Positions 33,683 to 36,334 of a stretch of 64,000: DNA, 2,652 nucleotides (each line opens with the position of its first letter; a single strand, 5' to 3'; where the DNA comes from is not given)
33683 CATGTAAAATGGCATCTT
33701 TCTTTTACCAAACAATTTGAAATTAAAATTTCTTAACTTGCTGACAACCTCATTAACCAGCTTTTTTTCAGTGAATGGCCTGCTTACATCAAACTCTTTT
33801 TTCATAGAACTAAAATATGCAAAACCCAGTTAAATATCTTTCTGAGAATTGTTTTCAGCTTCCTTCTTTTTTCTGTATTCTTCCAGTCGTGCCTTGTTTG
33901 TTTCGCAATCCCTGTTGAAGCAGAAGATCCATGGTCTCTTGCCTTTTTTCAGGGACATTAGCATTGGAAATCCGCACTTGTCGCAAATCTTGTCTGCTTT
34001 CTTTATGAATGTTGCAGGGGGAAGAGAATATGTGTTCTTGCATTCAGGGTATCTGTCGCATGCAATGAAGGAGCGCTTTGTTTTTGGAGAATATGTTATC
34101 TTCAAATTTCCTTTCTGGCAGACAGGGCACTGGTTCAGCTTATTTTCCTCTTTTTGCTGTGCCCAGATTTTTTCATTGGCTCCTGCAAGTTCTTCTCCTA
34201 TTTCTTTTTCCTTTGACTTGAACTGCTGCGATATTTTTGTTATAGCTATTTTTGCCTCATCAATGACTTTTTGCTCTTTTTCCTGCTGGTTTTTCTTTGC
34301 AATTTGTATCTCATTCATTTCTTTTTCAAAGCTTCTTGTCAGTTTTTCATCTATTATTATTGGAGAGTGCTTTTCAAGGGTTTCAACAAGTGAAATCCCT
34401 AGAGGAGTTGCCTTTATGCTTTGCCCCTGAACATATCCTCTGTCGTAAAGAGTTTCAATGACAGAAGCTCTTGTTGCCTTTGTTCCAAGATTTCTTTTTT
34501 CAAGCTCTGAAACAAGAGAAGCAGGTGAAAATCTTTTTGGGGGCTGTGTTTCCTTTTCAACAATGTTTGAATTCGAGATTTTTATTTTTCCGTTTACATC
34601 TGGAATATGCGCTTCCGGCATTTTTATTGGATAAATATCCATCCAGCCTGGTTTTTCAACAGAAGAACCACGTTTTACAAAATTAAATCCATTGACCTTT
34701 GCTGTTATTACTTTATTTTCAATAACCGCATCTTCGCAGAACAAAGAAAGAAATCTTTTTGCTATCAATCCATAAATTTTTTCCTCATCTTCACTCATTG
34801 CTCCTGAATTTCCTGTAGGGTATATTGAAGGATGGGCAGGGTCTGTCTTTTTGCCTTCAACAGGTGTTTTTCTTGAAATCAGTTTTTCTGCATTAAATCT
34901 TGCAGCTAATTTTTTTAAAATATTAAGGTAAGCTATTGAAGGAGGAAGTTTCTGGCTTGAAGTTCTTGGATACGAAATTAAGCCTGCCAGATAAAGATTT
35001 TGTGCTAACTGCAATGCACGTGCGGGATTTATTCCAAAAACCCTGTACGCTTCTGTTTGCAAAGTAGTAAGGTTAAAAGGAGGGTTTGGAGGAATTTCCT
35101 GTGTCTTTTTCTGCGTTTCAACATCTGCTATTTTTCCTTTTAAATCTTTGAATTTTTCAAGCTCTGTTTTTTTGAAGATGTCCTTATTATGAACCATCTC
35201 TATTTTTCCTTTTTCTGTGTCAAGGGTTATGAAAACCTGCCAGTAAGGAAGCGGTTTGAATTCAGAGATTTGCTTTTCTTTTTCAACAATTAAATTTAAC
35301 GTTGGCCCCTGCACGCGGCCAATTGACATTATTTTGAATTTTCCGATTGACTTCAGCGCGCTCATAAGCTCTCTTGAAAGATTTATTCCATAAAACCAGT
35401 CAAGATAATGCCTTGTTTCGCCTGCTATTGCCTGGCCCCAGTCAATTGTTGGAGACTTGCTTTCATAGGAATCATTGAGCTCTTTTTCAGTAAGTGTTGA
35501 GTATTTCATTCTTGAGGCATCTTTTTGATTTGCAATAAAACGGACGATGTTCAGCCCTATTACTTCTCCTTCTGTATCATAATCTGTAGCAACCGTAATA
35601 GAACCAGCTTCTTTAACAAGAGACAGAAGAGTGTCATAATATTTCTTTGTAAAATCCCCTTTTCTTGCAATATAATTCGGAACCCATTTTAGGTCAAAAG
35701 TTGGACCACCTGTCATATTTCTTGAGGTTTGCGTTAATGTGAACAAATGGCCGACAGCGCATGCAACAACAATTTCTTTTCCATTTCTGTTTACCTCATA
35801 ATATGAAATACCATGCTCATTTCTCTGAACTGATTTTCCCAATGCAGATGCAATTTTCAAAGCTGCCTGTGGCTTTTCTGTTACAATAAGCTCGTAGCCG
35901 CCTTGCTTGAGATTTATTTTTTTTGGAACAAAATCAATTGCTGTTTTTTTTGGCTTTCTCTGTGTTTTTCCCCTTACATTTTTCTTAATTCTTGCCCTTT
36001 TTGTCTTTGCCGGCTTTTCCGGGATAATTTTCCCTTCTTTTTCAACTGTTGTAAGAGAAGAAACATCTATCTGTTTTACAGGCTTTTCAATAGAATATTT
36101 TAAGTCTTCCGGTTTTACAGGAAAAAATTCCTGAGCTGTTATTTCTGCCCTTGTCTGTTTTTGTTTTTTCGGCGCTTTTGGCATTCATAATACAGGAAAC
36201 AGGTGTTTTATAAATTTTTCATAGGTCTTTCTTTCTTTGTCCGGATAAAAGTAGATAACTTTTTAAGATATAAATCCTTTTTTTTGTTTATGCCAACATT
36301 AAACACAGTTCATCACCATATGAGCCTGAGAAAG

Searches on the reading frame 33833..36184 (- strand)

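Call 29: search_protein_families(library=ncbifam, proteins=[window:33833-36184:-], max_evalue=0.001)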
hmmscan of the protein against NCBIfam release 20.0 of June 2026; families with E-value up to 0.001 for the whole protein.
window:33833-36184:- (784 aa): 12 families
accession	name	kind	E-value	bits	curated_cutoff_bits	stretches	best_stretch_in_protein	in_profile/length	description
TIGR01057.1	topA_arch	equivalog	2.5e-186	620.6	458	1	101-715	1-618/618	DNA topoisomerase I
NF004438.0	PRK05776.1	equivalog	4.6e-179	596.8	793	1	95-722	7-645/677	DNA topoisomerase I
NF005555.0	PRK07220.1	equivalog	6.4e-127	424.8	635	1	98-781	2-679/740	DNA topoisomerase I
NF011532.0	PRK14973.1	equivalog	4.7e-108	362.2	930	1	178-755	82-660/936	DNA topoisomerase I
NF005829.0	PRK07726.1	subfamily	6.5e-88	296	597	1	98-705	2-647/669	DNA topoisomerase 3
TIGR01051.1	topA_bact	equivalog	4.8e-75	253.8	456.4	1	135-720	18-630/632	type I DNA topoisomerase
TIGR01056.1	topB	subfamily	2.2e-72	244.6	515.75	1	99-716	4-641/706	DNA topoisomerase III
NF006032.0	PRK08173.1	equivalog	1.9e-53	181.4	1058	1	98-686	4-643/863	DNA topoisomerase III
TIGR01054.1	rgy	equivalog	2.7e-49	167.7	471.7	1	99-636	601-1161/1172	reverse gyrase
NF006451.0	PRK08780.1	equivalog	2.9e-42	145.1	1265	1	179-630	60-555/824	DNA topoisomerase I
NF004966.0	PRK06319.1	equivalog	3.5e-42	144.5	868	2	341-719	244-626/862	DNA topoisomerase I/SWI domain fusion protein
NF011313.0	PRK14724.1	equivalog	2.7e-35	121.4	1088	1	99-519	5-464/988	DNA topoisomerase III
